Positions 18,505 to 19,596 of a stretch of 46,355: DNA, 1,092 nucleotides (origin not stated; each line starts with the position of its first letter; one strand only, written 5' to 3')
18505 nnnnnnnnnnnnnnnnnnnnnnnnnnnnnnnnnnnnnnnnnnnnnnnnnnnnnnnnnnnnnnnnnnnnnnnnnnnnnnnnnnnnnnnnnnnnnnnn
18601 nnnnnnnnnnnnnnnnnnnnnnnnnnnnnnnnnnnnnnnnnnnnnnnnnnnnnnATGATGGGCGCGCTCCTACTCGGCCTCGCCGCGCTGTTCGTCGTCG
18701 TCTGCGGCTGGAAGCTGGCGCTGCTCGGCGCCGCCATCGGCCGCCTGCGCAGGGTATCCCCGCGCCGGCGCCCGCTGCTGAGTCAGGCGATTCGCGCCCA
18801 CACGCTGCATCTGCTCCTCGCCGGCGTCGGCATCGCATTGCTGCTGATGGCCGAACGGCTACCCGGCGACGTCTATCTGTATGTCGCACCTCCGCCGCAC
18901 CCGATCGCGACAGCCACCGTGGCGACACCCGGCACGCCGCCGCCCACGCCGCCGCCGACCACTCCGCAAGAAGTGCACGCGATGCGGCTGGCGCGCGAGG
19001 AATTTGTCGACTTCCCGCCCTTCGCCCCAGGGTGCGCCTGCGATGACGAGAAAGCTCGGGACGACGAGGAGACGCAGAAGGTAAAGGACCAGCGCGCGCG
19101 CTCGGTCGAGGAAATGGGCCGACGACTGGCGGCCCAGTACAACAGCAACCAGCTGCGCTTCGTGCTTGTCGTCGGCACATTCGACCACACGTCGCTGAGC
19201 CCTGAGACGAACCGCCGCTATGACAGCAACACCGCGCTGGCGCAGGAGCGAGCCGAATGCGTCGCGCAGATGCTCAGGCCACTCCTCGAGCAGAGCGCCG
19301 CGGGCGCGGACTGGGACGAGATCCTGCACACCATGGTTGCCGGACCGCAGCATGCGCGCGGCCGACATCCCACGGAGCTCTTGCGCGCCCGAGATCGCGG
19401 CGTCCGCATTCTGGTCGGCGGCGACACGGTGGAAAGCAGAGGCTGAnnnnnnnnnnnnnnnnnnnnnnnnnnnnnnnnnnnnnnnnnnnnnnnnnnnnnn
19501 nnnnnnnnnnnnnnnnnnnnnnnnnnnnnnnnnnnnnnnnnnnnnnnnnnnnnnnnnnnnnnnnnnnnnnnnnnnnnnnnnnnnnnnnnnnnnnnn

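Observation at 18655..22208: Translationally coupled OmpA-like membrane protein and soluble KAP-NTPase-TIR fusion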

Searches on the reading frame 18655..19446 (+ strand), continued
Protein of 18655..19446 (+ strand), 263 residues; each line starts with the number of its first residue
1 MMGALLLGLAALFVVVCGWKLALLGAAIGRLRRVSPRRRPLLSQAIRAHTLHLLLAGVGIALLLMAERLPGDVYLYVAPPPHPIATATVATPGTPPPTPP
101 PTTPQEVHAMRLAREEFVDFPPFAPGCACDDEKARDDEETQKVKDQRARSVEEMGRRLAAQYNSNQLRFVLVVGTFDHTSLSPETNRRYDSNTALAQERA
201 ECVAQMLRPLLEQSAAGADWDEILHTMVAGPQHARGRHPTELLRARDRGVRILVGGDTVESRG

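Call 61: search_protein_families(library=pfam, proteins=[L001:3560-3955:+, L005:1495-1818:+, L010:2118-2351:+, L010:1-1116:+, L008:146-727:+, P0015], max_evalue=0.01)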
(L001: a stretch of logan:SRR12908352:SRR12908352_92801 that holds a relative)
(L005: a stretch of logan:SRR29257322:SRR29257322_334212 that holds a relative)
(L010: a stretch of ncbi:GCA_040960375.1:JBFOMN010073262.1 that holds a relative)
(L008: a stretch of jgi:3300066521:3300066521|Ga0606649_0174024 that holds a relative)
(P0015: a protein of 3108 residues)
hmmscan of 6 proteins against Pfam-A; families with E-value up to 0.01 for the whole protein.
L001:3560-3955:+ (132 aa): 7 families
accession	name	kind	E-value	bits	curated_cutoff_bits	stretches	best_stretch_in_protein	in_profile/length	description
PF07693.20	KAP_NTPase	-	1.4e-07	31.5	20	1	31-108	4-82/293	KAP family P-loop domain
PF13191.12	AAA_16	-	1.2e-05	26.4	32.6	1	32-108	8-85/167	AAA ATPase domain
PF25199.1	nSTAND_NTPase5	-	3.3e-05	24.2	34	1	29-80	22-74/145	Novel STAND NTPase 5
PF00931.28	NB-ARC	-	0.00021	21.1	23.5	1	31-78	4-49/248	NB-ARC domain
PF02367.23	TsaE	-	0.0024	18.3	26.6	1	31-72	6-46/128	Threonylcarbamoyl adenosine biosynthesis protein TsaE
PF06414.18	Zeta_toxin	-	0.0041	17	22.3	1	42-74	11-43/199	Zeta toxin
PF05729.18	NACHT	-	0.0053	17.1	26.7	1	50-73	3-26/167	NACHT domain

L005:1495-1818:+ (108 aa): 6 families
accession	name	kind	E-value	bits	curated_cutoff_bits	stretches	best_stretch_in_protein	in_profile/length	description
PF07693.20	KAP_NTPase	-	0.00046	20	20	1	28-103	5-82/293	KAP family P-loop domain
PF25199.1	nSTAND_NTPase5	-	0.00064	20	34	1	13-79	6-78/145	Novel STAND NTPase 5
PF13604.12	AAA_30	-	0.0014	18.8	27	1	37-71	11-46/191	AAA domain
PF19998.4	fvmX1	-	0.0019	17.8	27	1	12-71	85-141/269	FtsH ternary system domain X1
PF13401.12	AAA_22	-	0.0027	18.5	27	1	46-102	8-64/130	AAA domain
PF13191.12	AAA_16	-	0.0043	18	32.6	1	30-82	11-66/167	AAA ATPase domain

L010:2118-2351:+ (78 aa): 0 families

L010:1-1116:+ (372 aa): 0 families

L008:146-727:+ (193 aa): 1 family
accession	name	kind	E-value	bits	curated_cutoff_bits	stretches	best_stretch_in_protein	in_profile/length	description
PF19631.4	Trypco2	-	9.9e-13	48.6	24.2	2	117-186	3-76/78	Trypsin-co-occurring domain 2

P0015 (3108 aa): 13 families
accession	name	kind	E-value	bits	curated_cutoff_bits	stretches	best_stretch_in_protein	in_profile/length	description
PF00753.33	Lactamase_B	-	1.3e-19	71.4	22.7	0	1853-1891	132-162/196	Metallo-beta-lactamase superfamily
PF00059.27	Lectin_C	-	1.2e-17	65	22.6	1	52-165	2-105/107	Lectin C-type domain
PF22707.2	S1CSD-TOTE-2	-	2.5e-09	37.5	27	0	2197-2220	1-24/60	S1/CSD-like domain 2 of the TOTE conflict systems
PF00008.33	EGF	-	6.9e-09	36.3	21.5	1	2723-2752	1-31/32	EGF-like domain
PF12441.14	CopG_antitoxin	-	1.6e-08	35.6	28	0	2046-2069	21-44/79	CopG antitoxin of type II toxin-antitoxin system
PF20267.3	GREB1_C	-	3.9e-08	33.6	25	0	2187-2229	61-103/164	GREB1 C-terminal region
PF03160.20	Calx-beta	-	6.1e-07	29.9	27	0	2359-2397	21-59/119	Calx-beta domain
PF12661.13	hEGF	-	0.00042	21.1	29.3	1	2728-2749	1-22/22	Human growth factor-like EGF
PF25024.1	EGF_TEN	-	0.00088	19.4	65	0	2961-3001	93-125/234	Teneurin EGF domain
PF25273.1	DUF7869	-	0.0011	19.1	26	0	2900-2939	16-55/192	Domain of unknown function (DUF7869)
PF02494.22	HYR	-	0.002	18.9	21.7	1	258-295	6-43/81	HYR domain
PF16292.10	DUF4938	-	0.0026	17.6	32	0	2138-2192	45-99/302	Domain of unknown function (DUF4938)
PF11812.13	DUF3333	-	0.0027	18.3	26.5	0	2499-2552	55-108/151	Domain of unknown function (DUF3333)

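Call 75: find_encoding_contigs(protein=P0028, flank=8000, max_places=3)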
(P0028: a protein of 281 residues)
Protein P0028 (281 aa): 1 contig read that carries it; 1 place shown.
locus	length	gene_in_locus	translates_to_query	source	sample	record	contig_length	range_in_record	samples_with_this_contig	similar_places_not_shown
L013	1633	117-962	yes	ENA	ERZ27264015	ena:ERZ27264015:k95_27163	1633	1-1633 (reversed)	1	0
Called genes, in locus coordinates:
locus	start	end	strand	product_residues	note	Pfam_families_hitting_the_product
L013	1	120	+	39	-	?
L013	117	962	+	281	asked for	-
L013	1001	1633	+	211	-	?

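Call 76: find_encoding_contigs(protein=P0019, flank=8000, max_places=3)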
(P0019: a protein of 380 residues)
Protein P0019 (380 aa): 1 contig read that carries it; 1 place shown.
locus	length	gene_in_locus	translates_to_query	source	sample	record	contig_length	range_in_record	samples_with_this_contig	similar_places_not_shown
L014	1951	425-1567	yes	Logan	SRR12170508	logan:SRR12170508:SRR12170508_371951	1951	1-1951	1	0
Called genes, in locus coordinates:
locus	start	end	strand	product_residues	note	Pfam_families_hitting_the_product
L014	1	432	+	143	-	?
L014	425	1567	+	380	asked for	-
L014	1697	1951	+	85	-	?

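Call 77: search_protein_families(library=pfam, proteins=[L013:1001-1633:+, L013:1-117:+, L014:1-429:+, L014:1697-1951:+, L006:5077-5667:-, L011:5678-6064:-], max_evalue=0.05)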
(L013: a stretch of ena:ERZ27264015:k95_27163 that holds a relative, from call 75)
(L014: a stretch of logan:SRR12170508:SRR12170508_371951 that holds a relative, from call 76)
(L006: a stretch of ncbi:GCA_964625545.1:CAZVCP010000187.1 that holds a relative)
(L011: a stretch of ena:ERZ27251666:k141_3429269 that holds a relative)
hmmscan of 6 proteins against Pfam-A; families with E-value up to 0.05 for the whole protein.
L013:1001-1633:+ (211 aa): 1 family
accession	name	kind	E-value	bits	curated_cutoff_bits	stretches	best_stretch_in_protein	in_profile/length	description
PF03706.18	LPG_synthase_TM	-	1.7e-14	54.4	33.4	1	26-192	5-162/302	Lysylphosphatidylglycerol synthase TM region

L013:1-117:+ (39 aa): 0 families

L014:1-429:+ (143 aa): 0 families

L014:1697-1951:+ (85 aa): 4 families
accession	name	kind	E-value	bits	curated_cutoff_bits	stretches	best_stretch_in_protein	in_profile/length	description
PF13417.12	GST_N_3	-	1e-15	58.3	22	1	3-77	1-74/75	Glutathione S-transferase, N-terminal domain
PF13409.12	GST_N_2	-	3.5e-15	56.8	25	1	9-73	2-70/70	Glutathione S-transferase, N-terminal domain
PF02798.26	GST_N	-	1.5e-07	32.1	20.9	1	1-71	3-75/76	Glutathione S-transferase, N-terminal domain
PF18485.7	GST_N_5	-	0.038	14.9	29.6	0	1-67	1-66/74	Glutathione S-transferase, N-terminal domain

L006:5077-5667:- (196 aa): 2 families
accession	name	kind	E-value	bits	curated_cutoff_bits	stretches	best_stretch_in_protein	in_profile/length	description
PF03641.19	Lysine_decarbox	-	6.5e-09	36.5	27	1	8-139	1-129/131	Possible lysine decarboxylase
PF18306.6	LDcluster4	-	0.00015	21.9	26.3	1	2-110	38-137/151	SLOG cluster4 family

L011:5678-6064:- (128 aa): 2 families
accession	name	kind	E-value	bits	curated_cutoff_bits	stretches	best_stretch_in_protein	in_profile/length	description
PF14534.12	DUF4440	-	6.9e-15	55.8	25.2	1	7-116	12-107/107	Domain of unknown function (DUF4440)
PF13474.12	SnoaL_3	-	0.028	15.2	22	0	6-116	11-111/121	SnoaL-like domain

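Call 91: search_protein_families(library=padloc, proteins=[L010:1-1116:+, L010:2118-2351:+, P0014, P0018, L014:1-429:+, L008:146-727:+, L001:3560-3955:+, L005:1495-1818:+], max_evalue=0.01)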
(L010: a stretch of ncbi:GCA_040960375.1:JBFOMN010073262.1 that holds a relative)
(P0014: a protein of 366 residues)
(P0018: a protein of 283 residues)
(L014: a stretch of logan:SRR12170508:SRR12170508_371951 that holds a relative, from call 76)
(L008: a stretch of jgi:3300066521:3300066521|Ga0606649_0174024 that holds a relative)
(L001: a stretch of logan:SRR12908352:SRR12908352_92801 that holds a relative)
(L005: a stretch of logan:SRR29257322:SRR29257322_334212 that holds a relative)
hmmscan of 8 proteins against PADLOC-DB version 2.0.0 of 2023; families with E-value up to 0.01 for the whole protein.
L010:1-1116:+ (372 aa): 5 families
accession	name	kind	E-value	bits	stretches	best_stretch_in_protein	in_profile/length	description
PDLC02186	SIR2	-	9.6e-05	19.6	0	19-174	28-182/412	-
PDLC04081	SIR2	-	0.001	16.3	0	20-174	18-156/345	-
PDLC02408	Aga_SIR2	-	0.0012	16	1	158-210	151-204/343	Class II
PDLC02414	Aga_SIR2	-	0.002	15.5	1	158-209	121-174/313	-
PDLC04076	SIR2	-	0.0027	14.9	0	19-171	28-179/406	-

L010:2118-2351:+ (78 aa): 0 families

P0014 (366 aa): 0 families

P0018 (283 aa): 0 families

L014:1-429:+ (143 aa): 0 families

L008:146-727:+ (193 aa): 0 families

L001:3560-3955:+ (132 aa): 6 families
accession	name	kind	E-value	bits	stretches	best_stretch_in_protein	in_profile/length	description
PDLC02361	PifA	-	1.7e-11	41.4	1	22-116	15-111/720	PifA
PDLC02209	QatA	-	6.4e-09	33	1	15-107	2-93/646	-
PDLC04959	PDC-S20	-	1.4e-06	26.2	1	24-108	19-100/464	-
PDLC02210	QatA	-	5.9e-06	23.1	1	18-108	4-94/593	-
PDLC04958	PDC-S20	-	0.00029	18.3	1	41-88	22-69/458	-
PDLC04140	mad8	-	0.0024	15.5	1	50-75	30-55/314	mads_8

L005:1495-1818:+ (108 aa): 3 families
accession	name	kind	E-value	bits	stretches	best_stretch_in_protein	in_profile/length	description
PDLC04959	PDC-S20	-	1e-06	26.6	1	30-100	29-97/464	-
PDLC02209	QatA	-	0.00025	17.8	1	22-105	13-96/646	-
PDLC02361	PifA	-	0.0013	15.3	1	25-103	22-103/720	PifA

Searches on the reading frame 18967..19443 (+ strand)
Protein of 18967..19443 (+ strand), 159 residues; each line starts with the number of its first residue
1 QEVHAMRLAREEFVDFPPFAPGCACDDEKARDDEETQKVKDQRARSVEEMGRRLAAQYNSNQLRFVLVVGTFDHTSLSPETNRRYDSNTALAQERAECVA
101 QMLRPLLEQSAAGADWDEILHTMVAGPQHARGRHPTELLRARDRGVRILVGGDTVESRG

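Call 39: search_solved_structures(query=A3, max_evalue=1, show_alignments=2)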
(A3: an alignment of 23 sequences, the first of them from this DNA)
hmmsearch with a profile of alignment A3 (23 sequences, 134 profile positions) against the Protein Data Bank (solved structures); distinct sequences matched with E-value up to 1: 24.
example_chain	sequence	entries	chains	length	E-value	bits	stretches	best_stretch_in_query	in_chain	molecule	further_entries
4b62_A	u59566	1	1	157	4.1e-07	32.9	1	26-129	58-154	TSSL1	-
6aeo_A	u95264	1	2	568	6.3e-07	32.3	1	6-126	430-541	Maltose/maltodextrin-binding periplasmic protein,TssL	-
3wpw_A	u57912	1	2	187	0.0001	25.1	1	8-130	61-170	PomB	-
9yed_CP1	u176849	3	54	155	0.0001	25.1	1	7-126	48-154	Chemotaxis protein PomB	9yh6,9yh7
3wpx_A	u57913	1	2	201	0.00012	24.9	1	8-130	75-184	PomB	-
8bri_F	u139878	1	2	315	0.00029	23.7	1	8-130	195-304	Flagellar motor protein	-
8zyv_A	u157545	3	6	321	0.00043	23.1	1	8-130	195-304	PomB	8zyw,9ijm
8zyz_A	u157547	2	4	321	0.00043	23.1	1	8-130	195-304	PomB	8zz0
9ljk_A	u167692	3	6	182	0.0005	22.9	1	50-131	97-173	Flagellar motor protein MotS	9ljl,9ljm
6ysf_A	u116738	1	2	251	0.00055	22.8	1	44-132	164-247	Chemotaxis motB protein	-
8ucs_A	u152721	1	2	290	0.00078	22.3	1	44-132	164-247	OmpA family protein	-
5lkw_A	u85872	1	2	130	0.002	21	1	23-126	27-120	Putative OmpA family lipoprotein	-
4b5c_A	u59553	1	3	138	0.0027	20.5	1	22-87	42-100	PUTATIVE OMPA FAMILY LIPOPROTEIN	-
2k1s_A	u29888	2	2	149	0.0029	20.4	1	67-126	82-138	Inner membrane lipoprotein yiaD | Probable lipoprotein YiaD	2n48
5n2c_A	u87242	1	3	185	0.01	18.7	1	23-121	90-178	Putative OmpA family lipoprotein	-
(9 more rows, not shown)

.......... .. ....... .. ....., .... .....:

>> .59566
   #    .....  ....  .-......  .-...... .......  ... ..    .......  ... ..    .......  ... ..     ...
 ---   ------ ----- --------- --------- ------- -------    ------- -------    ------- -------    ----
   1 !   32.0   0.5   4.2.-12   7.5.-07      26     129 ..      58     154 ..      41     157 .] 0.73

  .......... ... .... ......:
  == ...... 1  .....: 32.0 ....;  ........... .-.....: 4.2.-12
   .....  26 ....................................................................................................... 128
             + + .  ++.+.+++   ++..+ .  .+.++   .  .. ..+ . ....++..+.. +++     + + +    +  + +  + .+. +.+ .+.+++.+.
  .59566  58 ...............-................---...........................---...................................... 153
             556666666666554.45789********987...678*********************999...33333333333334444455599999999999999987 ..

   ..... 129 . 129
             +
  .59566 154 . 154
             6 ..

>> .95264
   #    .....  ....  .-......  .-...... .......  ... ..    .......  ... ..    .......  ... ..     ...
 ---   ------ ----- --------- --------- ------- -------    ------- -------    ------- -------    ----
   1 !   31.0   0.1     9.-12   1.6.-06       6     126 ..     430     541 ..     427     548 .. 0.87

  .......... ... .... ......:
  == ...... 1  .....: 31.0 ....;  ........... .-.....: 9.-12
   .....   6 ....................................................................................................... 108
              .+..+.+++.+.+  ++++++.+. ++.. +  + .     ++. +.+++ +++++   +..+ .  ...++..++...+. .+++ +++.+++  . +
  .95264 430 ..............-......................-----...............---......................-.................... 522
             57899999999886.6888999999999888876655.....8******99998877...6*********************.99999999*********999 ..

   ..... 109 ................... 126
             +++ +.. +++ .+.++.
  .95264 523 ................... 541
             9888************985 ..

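Call 40: find_homologous_proteins(query=A3, max_evalue=0.001)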
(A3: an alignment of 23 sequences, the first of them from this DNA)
Query A3 (23 sequences) (159 aa, profile of the alignment): 5 proteins with E <= 0.001 among 7619 candidates.
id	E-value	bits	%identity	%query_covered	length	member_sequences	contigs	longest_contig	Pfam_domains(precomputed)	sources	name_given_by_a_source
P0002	3.1e-35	139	56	96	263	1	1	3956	-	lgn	-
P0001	9.1e-35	137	100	100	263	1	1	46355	-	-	-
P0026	2.1e-28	116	36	51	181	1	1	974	-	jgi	jgi:hypothetical protein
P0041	8.5e-23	98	31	57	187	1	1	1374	-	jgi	jgi:hypothetical protein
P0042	2.2e-21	94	32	86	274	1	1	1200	-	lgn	-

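Call 43: find_related_loci(query=A4, collection=genome_contigs, flank=10000)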
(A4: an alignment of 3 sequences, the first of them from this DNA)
Query A4 (159 aa) in genome_contigs; peptide patterns used: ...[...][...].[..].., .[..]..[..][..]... (x = any residue, [..] = any of these).
136 stretches matched a pattern; 1 encode a relative of the query (tblastn E <= 1e-3); 1 distinct loci.
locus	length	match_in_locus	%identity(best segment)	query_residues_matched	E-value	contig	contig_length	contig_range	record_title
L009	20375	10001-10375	30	18-150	2e-9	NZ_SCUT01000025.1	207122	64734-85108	MAG: Reyranella sp. isolate GW715_bin.16 GW715_bin.16-56172, whole genome shotgun sequence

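Call 45: find_related_loci(query=A4, collection=metagenome_contigs, flank=10000)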
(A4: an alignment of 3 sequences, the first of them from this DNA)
Query A4 (159 aa) in metagenome_contigs; peptide patterns used: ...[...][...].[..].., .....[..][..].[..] (x = any residue, [..] = any of these).
212 stretches matched a pattern, but none encodes a relative of the query by tblastn (E <= 1e-3).

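Call 85: find_related_loci(query=A4, collection=viral_contigs, flank=8000)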
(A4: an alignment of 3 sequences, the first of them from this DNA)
Query A4 (159 aa) in viral_contigs; peptide patterns used: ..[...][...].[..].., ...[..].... (x = any residue, [..] = any of these).
33 stretches matched a pattern, but none encodes a relative of the query by tblastn (E <= 1e-3).
